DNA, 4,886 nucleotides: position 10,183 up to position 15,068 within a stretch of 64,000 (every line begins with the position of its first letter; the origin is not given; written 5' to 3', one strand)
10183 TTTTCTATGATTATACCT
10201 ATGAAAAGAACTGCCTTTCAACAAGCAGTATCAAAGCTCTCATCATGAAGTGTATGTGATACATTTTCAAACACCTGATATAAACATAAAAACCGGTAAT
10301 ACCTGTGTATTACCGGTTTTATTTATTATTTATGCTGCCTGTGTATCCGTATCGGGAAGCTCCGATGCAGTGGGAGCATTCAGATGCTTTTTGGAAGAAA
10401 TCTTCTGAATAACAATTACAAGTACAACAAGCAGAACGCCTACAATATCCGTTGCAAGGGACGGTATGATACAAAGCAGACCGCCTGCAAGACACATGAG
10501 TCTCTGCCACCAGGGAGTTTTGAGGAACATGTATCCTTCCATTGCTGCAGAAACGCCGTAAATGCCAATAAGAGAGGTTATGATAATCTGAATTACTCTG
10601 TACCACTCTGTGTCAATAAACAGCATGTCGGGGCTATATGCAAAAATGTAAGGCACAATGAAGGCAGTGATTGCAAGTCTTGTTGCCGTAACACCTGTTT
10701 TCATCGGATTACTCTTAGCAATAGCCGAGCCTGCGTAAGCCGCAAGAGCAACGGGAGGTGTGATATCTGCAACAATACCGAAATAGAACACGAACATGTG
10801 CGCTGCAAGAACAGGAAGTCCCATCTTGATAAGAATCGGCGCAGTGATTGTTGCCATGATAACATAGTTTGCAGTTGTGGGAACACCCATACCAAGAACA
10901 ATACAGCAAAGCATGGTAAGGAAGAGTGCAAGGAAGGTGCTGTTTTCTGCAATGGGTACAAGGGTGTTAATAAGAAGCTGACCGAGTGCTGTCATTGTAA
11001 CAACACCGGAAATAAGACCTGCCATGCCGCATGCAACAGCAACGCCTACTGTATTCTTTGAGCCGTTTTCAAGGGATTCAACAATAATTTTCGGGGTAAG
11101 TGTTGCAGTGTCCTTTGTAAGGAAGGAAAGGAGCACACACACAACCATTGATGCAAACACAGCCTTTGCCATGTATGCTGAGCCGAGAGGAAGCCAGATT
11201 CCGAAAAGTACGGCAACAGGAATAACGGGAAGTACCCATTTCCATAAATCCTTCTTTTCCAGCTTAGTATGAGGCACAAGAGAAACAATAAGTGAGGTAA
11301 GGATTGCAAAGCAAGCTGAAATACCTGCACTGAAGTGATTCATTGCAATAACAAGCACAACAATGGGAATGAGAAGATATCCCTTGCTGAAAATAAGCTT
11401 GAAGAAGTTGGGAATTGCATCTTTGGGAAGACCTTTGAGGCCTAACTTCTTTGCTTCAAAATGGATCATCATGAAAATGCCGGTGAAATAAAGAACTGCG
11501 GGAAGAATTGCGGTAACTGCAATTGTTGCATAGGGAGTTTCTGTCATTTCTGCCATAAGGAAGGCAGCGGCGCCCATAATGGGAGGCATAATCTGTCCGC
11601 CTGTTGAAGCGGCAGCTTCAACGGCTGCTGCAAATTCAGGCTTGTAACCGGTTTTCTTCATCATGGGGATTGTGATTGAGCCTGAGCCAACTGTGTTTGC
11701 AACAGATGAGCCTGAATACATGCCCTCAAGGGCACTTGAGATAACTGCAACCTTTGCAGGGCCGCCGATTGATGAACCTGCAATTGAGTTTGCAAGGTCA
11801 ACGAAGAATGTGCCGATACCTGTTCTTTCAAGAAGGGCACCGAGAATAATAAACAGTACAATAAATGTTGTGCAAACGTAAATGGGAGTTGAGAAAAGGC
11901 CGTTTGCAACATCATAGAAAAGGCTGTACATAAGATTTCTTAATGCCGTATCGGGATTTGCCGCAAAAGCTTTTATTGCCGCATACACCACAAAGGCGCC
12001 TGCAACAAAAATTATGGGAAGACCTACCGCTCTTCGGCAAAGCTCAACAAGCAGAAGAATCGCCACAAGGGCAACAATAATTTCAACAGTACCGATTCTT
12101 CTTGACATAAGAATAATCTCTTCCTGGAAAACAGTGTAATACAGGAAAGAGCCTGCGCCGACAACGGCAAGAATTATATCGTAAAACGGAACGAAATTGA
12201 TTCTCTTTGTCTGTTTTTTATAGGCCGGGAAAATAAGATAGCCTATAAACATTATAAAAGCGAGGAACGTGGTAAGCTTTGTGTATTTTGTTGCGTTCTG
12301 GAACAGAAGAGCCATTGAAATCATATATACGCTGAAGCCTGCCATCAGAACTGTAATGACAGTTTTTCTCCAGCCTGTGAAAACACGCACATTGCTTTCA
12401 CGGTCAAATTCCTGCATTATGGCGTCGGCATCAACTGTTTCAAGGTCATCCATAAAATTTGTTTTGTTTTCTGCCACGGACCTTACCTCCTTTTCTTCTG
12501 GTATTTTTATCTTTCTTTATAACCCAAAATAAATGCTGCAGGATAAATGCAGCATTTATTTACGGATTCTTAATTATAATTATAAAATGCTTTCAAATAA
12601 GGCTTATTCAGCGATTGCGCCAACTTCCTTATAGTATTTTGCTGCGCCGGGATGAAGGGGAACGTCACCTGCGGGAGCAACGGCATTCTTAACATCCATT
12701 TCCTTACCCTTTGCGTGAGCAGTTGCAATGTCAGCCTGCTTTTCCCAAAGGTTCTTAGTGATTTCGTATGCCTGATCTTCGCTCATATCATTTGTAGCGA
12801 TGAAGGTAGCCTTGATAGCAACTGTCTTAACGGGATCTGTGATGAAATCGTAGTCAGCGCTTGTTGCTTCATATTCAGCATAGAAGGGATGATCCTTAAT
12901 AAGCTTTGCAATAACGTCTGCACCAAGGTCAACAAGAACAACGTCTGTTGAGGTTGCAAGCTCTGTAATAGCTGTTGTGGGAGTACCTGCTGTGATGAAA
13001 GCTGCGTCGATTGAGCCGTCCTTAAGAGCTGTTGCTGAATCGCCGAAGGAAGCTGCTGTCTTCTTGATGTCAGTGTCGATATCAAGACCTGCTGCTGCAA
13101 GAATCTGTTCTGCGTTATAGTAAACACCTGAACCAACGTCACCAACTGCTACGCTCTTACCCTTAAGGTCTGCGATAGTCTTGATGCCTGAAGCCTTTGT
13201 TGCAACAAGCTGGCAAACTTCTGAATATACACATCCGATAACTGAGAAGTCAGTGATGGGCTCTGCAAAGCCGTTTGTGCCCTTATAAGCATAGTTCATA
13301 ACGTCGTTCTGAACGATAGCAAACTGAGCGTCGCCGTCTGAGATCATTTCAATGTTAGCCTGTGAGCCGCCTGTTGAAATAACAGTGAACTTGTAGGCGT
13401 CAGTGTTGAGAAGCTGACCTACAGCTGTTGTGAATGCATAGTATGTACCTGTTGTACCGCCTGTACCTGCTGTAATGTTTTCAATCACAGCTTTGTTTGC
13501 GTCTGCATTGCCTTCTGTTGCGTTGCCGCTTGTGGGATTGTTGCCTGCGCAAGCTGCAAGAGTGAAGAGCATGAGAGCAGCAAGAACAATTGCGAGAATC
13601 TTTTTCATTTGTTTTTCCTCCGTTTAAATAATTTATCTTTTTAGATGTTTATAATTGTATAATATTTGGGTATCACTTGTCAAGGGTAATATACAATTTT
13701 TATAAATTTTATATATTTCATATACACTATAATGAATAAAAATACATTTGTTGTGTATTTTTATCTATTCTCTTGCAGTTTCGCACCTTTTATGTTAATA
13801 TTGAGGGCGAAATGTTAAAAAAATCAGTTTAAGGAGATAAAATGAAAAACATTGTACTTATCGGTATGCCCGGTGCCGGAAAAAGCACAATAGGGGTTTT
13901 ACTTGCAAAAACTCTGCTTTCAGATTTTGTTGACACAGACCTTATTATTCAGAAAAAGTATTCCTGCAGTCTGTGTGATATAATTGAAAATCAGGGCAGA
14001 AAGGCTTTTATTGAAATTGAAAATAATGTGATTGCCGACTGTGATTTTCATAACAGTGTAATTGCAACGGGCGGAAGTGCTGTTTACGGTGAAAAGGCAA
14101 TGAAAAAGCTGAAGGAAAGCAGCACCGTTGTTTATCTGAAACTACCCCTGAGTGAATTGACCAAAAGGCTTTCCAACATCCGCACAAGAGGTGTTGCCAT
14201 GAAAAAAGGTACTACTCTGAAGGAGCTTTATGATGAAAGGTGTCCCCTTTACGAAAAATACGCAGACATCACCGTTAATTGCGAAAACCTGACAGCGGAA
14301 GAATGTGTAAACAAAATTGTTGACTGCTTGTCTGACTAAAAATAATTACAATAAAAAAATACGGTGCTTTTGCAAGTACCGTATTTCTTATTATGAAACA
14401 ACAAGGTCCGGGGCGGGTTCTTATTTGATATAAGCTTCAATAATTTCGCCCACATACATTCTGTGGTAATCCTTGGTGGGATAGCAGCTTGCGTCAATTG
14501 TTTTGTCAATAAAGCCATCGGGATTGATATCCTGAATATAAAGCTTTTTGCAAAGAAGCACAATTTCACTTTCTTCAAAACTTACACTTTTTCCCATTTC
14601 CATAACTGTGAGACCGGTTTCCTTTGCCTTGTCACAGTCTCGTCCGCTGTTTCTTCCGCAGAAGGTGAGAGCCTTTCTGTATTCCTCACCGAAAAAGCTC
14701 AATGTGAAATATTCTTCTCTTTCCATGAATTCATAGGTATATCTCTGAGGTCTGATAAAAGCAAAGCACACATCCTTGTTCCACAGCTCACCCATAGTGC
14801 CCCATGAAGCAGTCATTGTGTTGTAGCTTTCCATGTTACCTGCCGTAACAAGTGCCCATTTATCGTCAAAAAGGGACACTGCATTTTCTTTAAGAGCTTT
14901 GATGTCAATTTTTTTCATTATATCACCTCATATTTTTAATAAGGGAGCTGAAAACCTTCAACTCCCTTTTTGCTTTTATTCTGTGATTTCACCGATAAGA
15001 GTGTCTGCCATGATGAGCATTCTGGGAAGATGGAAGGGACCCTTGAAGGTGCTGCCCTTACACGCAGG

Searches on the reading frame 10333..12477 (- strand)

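Call 9: search_protein_families(library=pfam, proteins=[window:10333-12477:-], max_evalue=0.01)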
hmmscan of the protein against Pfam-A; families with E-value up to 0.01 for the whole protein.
window:10333-12477:- (715 aa): 2 families
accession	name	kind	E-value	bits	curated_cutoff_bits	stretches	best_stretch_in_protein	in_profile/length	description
PF06808.19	DctM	-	1.8e-83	281.1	23.8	2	139-411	2-261/413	Tripartite ATP-independent periplasmic transporter, DctM component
PF11874.13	DUF3394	-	0.0019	18.3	28.2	1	629-674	2-47/181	Domain of unknown function (DUF3394)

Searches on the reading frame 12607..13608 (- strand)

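Call 9: search_protein_families(library=pfam, proteins=[window:12607-13608:-], max_evalue=0.01)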
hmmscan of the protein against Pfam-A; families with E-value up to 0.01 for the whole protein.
window:12607-13608:- (334 aa): 4 families
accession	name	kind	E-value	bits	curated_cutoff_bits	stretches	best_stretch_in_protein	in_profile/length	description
PF16868.10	NMT1_3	-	4.1e-76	256.8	27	1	48-330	2-289/289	NMT1-like family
PF12974.12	Phosphonate-bd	-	1.2e-09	38.4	27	1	74-215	31-172/242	ABC transporter, phosphonate, periplasmic substrate-binding protein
PF09084.16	NMT1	-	9.7e-08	32.6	20.5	1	78-208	27-150/216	NMT1/THI5 like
PF13379.11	NMT1_2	-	0.0036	17.6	24.7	1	138-207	107-180/252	NMT1-like family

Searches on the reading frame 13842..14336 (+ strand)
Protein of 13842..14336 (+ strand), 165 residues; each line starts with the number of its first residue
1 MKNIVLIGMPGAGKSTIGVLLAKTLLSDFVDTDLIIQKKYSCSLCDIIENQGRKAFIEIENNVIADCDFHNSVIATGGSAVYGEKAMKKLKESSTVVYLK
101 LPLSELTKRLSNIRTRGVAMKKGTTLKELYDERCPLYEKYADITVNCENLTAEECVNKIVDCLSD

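Call 9: search_protein_families(library=pfam, proteins=[window:13842-14336:+], max_evalue=0.01)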
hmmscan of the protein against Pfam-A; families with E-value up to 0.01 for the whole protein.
window:13842-14336:+ (165 aa): 4 families
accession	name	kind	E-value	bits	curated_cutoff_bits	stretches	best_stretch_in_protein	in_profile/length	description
PF01202.28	SKI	-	1.6e-36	126.2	22.1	1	10-163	1-158/159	Shikimate kinase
PF13238.12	AAA_18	-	6.8e-08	33.5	29.4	1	4-112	1-110/128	AAA domain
PF13207.12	AAA_17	-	0.0034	18.1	27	0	7-125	1-134/136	AAA domain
PF20720.3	nSTAND3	-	0.0076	16.4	27.2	0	3-28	19-44/155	Novel STAND NTPase 3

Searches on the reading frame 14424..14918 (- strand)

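Call 9: search_protein_families(library=pfam, proteins=[window:14424-14918:-], max_evalue=0.01)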
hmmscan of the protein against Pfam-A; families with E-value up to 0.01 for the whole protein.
window:14424-14918:- (165 aa): 1 family
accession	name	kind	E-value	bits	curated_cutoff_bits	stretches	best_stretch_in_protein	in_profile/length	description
PF01613.24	Flavin_Reduct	-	1.1e-09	39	27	1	21-163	8-132/153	Flavin reductase like domain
